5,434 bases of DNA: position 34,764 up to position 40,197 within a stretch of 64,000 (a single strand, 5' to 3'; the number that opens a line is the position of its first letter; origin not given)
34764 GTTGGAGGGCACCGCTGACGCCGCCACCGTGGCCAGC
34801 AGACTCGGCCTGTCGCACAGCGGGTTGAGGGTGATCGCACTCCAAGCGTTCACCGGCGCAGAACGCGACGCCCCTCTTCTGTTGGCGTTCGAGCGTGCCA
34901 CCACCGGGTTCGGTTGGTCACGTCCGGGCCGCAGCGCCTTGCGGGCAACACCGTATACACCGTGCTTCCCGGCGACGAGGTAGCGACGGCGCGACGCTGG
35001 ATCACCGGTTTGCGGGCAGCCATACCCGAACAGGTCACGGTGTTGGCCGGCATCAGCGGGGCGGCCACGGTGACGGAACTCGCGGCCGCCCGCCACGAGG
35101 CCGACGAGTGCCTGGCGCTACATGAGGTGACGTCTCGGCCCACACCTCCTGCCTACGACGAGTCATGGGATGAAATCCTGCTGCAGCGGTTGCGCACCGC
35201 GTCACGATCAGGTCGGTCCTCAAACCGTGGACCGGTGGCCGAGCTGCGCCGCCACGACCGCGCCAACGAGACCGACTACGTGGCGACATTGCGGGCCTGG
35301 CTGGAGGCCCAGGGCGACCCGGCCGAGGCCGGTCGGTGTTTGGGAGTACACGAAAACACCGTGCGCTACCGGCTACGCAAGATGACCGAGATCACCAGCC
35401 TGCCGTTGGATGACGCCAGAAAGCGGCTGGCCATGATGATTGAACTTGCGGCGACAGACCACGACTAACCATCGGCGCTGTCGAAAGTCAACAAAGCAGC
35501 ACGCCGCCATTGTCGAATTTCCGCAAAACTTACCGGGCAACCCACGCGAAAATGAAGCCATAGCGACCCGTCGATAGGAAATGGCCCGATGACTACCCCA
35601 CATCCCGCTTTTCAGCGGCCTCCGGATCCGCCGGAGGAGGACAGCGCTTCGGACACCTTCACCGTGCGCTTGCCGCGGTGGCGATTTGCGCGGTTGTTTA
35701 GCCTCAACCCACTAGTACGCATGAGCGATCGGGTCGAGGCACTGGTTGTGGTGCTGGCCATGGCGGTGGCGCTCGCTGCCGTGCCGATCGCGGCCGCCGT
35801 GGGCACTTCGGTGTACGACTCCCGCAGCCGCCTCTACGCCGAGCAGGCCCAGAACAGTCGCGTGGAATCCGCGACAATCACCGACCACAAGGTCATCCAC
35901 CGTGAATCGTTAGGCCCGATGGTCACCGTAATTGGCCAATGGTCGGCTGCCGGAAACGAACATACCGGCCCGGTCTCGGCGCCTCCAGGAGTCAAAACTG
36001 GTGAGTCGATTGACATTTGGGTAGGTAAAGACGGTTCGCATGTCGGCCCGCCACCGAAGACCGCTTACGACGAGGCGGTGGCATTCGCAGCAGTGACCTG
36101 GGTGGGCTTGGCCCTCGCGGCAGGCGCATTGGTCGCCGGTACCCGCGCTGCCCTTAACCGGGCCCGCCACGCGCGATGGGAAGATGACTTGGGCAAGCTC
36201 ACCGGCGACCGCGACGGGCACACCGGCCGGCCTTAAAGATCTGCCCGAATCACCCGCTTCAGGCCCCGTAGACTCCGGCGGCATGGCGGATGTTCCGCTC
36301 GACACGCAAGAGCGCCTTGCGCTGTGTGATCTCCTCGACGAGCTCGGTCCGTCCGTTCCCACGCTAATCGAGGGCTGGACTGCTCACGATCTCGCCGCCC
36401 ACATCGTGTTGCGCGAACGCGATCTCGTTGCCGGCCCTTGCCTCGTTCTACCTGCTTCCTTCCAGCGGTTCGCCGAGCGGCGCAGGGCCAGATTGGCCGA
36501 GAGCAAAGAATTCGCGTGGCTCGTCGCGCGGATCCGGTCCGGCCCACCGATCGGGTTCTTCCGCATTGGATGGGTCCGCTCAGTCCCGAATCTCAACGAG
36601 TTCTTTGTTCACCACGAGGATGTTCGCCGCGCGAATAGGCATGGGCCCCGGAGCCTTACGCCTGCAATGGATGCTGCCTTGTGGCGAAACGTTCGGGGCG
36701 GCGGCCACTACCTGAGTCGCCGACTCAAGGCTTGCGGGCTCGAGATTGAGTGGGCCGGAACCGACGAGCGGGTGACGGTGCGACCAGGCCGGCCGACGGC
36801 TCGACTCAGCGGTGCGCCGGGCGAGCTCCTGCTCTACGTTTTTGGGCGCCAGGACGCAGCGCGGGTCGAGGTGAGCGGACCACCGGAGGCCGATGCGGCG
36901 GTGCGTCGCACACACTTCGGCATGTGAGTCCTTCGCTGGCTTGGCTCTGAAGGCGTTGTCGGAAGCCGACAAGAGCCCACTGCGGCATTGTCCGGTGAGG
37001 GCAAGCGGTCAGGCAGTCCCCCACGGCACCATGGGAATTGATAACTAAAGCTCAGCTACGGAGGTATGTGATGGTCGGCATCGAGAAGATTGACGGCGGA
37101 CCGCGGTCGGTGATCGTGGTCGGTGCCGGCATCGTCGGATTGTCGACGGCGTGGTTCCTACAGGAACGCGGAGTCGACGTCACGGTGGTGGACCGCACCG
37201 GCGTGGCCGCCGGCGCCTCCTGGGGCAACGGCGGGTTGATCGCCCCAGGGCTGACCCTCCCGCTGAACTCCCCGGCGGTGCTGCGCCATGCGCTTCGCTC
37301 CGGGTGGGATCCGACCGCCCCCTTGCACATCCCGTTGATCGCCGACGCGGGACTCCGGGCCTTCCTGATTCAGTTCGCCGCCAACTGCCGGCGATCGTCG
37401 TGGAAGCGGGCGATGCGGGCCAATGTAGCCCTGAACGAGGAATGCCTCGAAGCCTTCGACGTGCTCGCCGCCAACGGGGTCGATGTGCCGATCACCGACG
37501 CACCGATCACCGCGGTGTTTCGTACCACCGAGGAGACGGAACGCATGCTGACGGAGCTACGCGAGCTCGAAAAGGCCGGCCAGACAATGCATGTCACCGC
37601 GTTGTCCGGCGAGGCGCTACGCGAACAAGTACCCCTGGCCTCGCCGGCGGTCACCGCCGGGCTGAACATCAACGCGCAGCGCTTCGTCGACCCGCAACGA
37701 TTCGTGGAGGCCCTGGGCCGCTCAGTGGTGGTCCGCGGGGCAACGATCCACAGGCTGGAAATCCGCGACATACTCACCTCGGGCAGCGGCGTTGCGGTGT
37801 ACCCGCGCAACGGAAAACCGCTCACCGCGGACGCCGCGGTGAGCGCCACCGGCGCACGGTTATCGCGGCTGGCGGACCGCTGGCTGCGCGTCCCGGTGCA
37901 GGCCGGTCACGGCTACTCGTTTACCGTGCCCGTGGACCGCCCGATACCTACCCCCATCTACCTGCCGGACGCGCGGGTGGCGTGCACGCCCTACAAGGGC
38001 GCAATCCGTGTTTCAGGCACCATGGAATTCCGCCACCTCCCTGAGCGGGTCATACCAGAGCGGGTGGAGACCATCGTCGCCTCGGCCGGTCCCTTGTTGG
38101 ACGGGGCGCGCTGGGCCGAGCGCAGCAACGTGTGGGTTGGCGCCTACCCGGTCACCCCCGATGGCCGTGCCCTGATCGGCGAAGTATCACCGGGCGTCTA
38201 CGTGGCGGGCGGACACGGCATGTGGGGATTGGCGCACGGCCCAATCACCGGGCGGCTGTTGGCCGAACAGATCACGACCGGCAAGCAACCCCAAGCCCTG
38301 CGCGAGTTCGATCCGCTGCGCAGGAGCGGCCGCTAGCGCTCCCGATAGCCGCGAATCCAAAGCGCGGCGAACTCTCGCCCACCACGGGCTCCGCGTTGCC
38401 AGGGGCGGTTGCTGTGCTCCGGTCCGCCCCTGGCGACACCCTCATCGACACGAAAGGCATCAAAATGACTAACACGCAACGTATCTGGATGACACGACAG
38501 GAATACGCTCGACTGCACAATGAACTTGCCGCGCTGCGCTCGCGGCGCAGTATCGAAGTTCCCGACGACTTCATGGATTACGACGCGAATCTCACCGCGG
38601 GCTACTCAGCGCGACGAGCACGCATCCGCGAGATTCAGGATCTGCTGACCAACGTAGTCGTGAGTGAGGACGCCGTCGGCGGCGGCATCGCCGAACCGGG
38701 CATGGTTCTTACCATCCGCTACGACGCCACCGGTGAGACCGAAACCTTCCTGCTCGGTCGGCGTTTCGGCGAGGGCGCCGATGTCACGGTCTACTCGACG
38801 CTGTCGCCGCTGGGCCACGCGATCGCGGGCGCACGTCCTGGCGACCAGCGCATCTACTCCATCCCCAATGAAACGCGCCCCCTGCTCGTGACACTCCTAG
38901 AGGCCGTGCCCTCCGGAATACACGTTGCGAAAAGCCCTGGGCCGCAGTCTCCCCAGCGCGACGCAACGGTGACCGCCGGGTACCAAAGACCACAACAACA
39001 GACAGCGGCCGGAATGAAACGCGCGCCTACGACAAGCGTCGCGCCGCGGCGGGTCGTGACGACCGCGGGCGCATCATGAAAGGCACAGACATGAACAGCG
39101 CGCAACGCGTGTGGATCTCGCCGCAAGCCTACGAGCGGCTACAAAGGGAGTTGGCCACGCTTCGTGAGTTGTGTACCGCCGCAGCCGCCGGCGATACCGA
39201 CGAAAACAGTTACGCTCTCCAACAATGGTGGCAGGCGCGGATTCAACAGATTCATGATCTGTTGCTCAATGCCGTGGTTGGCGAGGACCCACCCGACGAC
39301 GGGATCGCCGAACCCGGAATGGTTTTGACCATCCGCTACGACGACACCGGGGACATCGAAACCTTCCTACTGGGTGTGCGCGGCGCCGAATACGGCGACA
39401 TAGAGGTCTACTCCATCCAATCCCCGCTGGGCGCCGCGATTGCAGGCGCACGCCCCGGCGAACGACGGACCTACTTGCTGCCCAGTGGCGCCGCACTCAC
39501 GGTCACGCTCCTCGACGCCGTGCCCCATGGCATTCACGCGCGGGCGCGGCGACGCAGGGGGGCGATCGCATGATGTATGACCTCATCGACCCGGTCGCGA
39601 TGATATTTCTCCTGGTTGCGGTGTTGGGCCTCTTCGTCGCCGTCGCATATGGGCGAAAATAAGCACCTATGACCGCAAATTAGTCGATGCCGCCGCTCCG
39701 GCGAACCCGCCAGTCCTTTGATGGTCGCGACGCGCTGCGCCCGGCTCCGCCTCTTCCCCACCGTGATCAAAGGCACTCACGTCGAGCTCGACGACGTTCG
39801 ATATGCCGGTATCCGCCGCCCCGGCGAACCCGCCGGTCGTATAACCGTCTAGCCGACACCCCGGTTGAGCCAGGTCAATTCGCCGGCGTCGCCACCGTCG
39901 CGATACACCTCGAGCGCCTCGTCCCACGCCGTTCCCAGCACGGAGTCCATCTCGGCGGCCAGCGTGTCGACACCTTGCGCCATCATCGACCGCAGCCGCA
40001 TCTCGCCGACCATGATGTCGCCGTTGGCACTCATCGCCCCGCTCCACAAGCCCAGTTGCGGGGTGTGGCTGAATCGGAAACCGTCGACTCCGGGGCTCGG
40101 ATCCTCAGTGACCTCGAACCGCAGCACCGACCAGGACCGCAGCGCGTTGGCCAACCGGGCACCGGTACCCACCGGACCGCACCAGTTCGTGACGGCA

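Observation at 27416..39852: Decayed second copy of the dagK 3' end marks the far edge of an 11.4-kb island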

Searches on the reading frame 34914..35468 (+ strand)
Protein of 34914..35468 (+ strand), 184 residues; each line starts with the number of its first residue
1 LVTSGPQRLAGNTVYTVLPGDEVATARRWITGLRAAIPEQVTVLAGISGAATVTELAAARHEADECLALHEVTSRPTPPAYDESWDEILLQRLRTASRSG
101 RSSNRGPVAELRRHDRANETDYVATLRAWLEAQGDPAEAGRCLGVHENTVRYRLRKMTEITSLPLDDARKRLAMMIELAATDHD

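Call 8: search_protein_families(library=pfam, proteins=[window:34914-35468:+], max_evalue=0.01)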
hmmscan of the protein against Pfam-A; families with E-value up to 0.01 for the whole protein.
window:34914-35468:+ (184 aa): 3 families
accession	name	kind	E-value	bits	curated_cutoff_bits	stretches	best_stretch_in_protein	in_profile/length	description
PF13556.12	HTH_30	-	2.7e-18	65.9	27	1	122-179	1-58/59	PucR C-terminal helix-turn-helix domain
PF17853.6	GGDEF_2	-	0.00053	20.7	24.5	1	11-68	58-115/116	GGDEF-like domain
PF12840.13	HTH_20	-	0.0015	18.9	27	0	137-159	22-44/51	Helix-turn-helix domain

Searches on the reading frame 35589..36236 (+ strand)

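Call 8: search_protein_families(library=pfam, proteins=[window:35589-36236:+], max_evalue=0.01)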
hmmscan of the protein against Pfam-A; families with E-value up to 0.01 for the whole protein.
window:35589-36236:+ (215 aa): 1 family
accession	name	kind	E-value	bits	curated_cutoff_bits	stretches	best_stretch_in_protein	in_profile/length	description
PF19865.4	DUF6338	-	0.002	18.1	26.5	0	150-195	112-157/205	Family of unknown function (DUF6338)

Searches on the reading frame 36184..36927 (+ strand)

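Call 8: search_protein_families(library=pfam, proteins=[window:36184-36927:+], max_evalue=0.01)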
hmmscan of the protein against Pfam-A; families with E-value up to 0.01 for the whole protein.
window:36184-36927:+ (247 aa): 2 families
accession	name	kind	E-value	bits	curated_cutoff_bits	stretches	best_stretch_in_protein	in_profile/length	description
PF07398.16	MDMPI_C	-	0.0019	19.3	29.5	1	191-235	40-86/90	MDMPI C-terminal domain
PF11716.13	MDMPI_N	-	0.0045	18.1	24.2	1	45-81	9-45/140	Mycothiol maleylpyruvate isomerase N-terminal domain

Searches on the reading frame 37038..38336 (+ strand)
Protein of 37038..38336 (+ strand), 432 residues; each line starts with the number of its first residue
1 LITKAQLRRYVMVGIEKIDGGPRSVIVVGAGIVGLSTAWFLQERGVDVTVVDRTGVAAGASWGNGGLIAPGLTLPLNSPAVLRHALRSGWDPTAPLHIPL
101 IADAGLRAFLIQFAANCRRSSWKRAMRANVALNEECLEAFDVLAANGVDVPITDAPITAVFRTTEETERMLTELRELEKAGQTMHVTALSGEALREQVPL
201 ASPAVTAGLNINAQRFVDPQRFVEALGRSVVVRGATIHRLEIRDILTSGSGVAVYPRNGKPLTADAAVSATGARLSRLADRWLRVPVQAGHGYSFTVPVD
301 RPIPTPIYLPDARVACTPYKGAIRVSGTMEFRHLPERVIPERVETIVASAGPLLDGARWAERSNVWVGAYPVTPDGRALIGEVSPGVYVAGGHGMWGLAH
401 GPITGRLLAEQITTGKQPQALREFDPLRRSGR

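Call 9: search_protein_families(library=pfam, proteins=[window:37038-38336:+], max_evalue=0.01)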
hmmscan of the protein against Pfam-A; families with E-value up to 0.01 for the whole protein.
window:37038-38336:+ (432 aa): 14 families
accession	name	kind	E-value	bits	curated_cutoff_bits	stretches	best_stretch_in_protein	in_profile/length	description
PF01266.30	DAO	-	1.9e-55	189.3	27.9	1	25-410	2-352/353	FAD dependent oxidoreductase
PF13450.12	NAD_binding_8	-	1.7e-07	31.8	21.9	1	27-59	1-33/68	NAD(P)-binding Rossmann-like domain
PF01494.25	FAD_binding_3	-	2.1e-06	27.7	22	1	24-57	3-36/349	FAD binding domain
PF00890.30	FAD_binding_2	-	2e-05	24.4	20.4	1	25-71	2-49/414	FAD binding domain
PF07992.20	Pyr_redox_2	-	3.2e-05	23.9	26.1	1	21-54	141-174/291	Pyridine nucleotide-disulphide oxidoreductase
PF13454.12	NAD_binding_9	-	9.8e-05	22.8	21.8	0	235-273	116-154/155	FAD-NAD(P)-binding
PF00070.33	Pyr_redox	-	0.00012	22.9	22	1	24-54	1-31/82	Pyridine nucleotide-disulphide oxidoreductase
PF21799.2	MurD-like_N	-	0.00013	22.6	27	1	24-54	2-32/88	Mur ligase MurD-like, N-terminal domain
PF01946.23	Thi4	-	0.00026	20.7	26.2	1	24-67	19-63/235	Thi4 family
PF02558.23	ApbA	-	0.0019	18.3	22.2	1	25-56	1-33/150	Ketopantoate reductase PanE/ApbA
PF03721.20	UDPG_MGDP_dh_N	-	0.0034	17.4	27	1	25-53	3-31/187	UDP-glucose/GDP-mannose dehydrogenase family, NAD binding domain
PF01593.30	Amino_oxidase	-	0.0062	16.3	19.8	0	34-55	3-24/443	Flavin containing amine oxidoreductase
PF16912.11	Glu_dehyd_C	-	0.0064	16.4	34.9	0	20-54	29-65/211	Glucose dehydrogenase C-terminus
PF05834.18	Lycopene_cycl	-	0.0089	15.6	23.4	0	217-314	84-179/380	Lycopene cyclase protein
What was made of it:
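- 36952..39540 (+): Layer 2: DAO-family oxidoreductase plus two GreA/GreB-like genes. Pfam (call 9).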

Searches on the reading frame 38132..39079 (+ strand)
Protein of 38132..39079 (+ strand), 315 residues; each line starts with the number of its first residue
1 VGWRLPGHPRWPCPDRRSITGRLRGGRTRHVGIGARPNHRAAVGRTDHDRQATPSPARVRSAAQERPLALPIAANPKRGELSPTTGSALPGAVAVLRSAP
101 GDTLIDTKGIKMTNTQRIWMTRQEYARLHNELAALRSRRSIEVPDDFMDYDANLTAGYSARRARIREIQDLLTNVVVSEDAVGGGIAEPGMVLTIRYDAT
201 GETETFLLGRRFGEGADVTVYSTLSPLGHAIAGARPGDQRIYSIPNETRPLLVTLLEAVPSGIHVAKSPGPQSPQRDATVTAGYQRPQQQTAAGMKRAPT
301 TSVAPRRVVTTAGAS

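Call 9: search_protein_families(library=pfam, proteins=[window:38132-39079:+], max_evalue=0.01)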
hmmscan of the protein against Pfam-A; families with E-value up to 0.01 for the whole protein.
window:38132-39079:+ (315 aa): 1 family
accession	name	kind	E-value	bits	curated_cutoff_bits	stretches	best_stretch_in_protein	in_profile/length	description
PF01272.25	GreA_GreB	-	1.3e-06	28.8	26.9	1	188-251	7-70/77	Transcription elongation factor, GreA/GreB, C-term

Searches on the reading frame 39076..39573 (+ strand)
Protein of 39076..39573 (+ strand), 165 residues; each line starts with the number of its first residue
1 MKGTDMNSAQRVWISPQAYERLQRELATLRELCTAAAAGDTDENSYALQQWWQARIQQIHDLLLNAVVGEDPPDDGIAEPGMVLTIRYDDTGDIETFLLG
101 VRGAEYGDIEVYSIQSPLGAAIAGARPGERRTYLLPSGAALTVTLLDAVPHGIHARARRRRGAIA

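Call 9: search_protein_families(library=pfam, proteins=[window:39076-39573:+], max_evalue=0.01)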
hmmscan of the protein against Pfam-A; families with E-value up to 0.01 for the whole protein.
window:39076-39573:+ (165 aa): 2 families
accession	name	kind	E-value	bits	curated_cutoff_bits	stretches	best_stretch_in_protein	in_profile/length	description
PF01272.25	GreA_GreB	-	3.8e-09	36.8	26.9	1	77-147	5-74/77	Transcription elongation factor, GreA/GreB, C-term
PF03449.20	GreA_GreB_N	-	0.0032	18.1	24.5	0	12-68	1-71/71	Transcription elongation factor, N-terminal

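Call 21: find_encoding_contigs(protein=window:39076-39573:+, flank=10000, max_places=10)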
Protein window:39076-39573:+ (165 aa): no gene with exactly this product is on record in the collection.

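Call 24: find_encoding_contigs(protein=window:39091-39573:+, flank=10000, max_places=10)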
Protein window:39091-39573:+ (160 aa): 1 contig read that carries it; 1 place shown.
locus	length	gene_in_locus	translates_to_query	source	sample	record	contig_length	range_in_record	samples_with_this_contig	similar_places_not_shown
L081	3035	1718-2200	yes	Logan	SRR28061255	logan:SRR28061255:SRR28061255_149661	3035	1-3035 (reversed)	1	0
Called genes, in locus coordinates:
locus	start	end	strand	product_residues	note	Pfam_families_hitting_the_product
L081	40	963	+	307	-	PF01266:DAO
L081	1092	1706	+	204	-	PF01272:GreA_GreB (weak)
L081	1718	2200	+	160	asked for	PF01272:GreA_GreB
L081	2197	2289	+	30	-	-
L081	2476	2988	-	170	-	PF11343:DUF3145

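Call 26: find_homologous_proteins(query=window:39091-39573:+, max_evalue=1e-10)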
Query window:39091-39573:+ (160 aa): 1937 proteins with E <= 1e-10 among 2855 candidates; the best 120 are listed.
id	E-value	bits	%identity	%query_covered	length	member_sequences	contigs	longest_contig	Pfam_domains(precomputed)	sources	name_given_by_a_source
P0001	4.8e-86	305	93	93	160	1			PF01272.26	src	-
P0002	6.0e-85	301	86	100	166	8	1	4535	PF01272.26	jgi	jgi:transcription elongation GreA/GreB family factor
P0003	1.9e-83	296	87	94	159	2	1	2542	PF01272.26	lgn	-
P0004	5.2e-83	295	91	93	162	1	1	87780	PF01272.26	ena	-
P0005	6.9e-83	294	90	93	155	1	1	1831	PF01272.26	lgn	-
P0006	6.1e-80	285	90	93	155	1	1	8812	PF01272.26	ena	-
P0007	5.2e-77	275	86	93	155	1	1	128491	PF01272.26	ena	-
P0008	1.9e-76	274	85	93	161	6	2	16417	PF01272.26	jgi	jgi:transcription elongation GreA/GreB family factor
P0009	1.2e-75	271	83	93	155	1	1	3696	PF01272.26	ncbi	ncbi:MAG: GreA/GreB family elongation factor [Mycobacterium sp.]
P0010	1.8e-75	270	81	96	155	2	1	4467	PF01272.26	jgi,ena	-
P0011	5.8e-75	269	81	93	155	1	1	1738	PF01272.26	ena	-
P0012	6.3e-75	269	81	94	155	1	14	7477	PF01272.26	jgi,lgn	jgi:transcription elongation GreA/GreB family factor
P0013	9.3e-75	268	88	89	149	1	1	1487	PF01272.26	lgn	-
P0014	1.1e-74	268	83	94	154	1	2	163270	PF01272.26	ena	-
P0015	1.5e-74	267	83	93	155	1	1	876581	PF01272.26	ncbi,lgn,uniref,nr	ncbi:GreA/GreB family elongation factor [Mycobacterium sp. 663a-19]|uniref:GreA/GreB family elongati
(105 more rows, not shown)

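Call 27: find_encoding_contigs(protein=P0004, flank=10000, max_places=3)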
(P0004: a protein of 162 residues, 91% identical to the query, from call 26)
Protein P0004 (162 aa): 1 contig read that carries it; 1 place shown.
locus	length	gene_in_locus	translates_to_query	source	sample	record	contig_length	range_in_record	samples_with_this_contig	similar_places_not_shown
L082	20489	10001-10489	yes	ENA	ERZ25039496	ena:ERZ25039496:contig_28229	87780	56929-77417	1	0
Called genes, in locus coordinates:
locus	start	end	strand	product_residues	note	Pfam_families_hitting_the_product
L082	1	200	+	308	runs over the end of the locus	PF00582:Usp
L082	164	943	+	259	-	PF00072:Response_reg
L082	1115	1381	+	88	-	PF00198:2-oxoacid_dh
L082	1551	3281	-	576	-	PF00115:COX1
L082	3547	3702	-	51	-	-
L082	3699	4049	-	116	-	PF12806:Acyl-CoA_dh_C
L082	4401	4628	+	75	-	-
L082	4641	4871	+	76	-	-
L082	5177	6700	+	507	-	PF17853:GGDEF_2 (weak), PF13556:HTH_30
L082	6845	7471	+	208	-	PF27099:Rv1733c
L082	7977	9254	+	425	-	PF01266:DAO, PF07992:Pyr_redox_2 (faint), PF13450:NAD_binding_8 (weak)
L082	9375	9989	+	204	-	PF01272:GreA_GreB (weak)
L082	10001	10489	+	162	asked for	PF01272:GreA_GreB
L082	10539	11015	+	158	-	PF01740:STAS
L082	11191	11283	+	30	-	-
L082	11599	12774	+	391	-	PF18854:baeRF_family10, PF18845:baeRF_family3 (weak)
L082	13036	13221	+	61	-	-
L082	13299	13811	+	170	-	PF19457:DUF5994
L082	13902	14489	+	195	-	PF00578:AhpC-TSA, PF08534:Redoxin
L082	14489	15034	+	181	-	PF02627:CMD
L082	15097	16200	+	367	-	PF02163:Peptidase_M50, PF00571:CBS (weak)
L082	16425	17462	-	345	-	PF01548:DEDD_Tnp_IS110, PF02371:Transposase_20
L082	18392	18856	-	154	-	PF01272:GreA_GreB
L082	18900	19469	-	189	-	PF01272:GreA_GreB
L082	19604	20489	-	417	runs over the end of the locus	PF01266:DAO, PF01494:FAD_binding_3 (weak), PF07992:Pyr_redox_2 (faint), PF13450:NAD_binding_8 (weak)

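Call 28: find_encoding_contigs(protein=P0007, flank=10000, max_places=3)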
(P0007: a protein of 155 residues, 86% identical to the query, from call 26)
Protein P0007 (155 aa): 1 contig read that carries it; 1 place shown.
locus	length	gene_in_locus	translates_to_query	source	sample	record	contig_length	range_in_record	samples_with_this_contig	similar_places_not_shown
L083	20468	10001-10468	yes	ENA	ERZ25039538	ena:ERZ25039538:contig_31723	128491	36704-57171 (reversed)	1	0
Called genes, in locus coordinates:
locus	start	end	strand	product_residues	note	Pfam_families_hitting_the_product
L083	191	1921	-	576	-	PF00115:COX1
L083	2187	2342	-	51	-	-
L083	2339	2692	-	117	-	PF12806:Acyl-CoA_dh_C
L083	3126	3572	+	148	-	-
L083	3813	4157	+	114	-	PF01527:HTH_Tnp_1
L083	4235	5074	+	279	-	PF13276:HTH_21, PF00665:rve, PF13683:rve_3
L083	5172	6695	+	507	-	PF17853:GGDEF_2 (weak), PF13556:HTH_30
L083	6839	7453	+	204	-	PF27099:Rv1733c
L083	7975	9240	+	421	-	PF01266:DAO, PF01494:FAD_binding_3 (weak), PF07992:Pyr_redox_2 (faint), PF13450:NAD_binding_8 (weak), PF13454:NAD_binding_9 (faint)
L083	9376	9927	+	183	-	PF01272:GreA_GreB (weak)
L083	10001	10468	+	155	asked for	PF01272:GreA_GreB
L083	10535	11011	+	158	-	PF01740:STAS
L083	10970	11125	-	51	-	-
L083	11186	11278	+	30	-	-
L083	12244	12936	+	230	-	PF00665:rve (weak), PF13610:DDE_Tnp_IS240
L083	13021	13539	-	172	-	PF19457:DUF5994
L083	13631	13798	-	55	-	-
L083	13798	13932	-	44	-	-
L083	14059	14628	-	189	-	PF18854:baeRF_family10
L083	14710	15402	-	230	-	PF00665:rve (weak), PF13610:DDE_Tnp_IS240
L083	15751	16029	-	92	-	PF19776:DUF6262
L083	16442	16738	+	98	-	-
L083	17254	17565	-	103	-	-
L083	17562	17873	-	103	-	PF04014:MazE_antitoxin (faint)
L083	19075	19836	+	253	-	PF13700:DUF4158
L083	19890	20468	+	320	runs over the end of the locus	-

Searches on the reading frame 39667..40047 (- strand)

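Call 9: search_protein_families(library=pfam, proteins=[window:39667-40047:-], max_evalue=0.01)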
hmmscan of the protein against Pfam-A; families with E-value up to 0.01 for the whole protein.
window:39667-40047:- (126 aa): 1 family
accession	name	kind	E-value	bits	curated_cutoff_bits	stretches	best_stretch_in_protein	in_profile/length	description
PF07581.17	Glug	-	0.0091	16.8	20.5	0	68-85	2-21/28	The GLUG motif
